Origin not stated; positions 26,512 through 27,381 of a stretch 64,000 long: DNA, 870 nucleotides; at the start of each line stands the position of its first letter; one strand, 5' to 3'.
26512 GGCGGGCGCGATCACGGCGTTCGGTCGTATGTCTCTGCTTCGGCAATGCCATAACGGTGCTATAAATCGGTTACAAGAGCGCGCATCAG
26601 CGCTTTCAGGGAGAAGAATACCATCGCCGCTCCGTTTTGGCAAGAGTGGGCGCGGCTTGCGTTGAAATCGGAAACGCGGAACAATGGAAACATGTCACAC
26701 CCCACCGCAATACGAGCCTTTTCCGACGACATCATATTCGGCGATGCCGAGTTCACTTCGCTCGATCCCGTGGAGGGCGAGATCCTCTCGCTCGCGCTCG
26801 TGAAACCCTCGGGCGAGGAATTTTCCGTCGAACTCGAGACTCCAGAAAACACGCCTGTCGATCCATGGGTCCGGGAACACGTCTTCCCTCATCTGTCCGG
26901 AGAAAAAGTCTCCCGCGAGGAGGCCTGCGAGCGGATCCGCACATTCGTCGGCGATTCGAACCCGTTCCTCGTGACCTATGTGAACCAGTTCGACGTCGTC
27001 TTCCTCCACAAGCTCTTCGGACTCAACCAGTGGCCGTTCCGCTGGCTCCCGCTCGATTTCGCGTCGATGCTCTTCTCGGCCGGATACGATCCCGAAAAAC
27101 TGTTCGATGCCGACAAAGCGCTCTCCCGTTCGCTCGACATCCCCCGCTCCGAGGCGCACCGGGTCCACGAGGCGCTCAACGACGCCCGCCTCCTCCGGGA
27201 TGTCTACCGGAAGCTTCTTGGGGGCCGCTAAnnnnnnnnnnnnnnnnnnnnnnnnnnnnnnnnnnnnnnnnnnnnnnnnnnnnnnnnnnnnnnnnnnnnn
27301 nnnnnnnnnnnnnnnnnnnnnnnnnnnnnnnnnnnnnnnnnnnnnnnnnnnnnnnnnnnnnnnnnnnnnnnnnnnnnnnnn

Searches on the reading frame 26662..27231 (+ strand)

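Call 66: search_protein_families(library=pfam, proteins=[window:26662-27231:+], max_evalue=0.01)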
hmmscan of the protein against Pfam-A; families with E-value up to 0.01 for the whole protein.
window:26662-27231:+ (189 aa): 1 family
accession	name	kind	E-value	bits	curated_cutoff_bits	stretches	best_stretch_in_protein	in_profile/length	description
PF00929.31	RNase_T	-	0.00072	20.6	24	1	27-178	3-160/164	Exonuclease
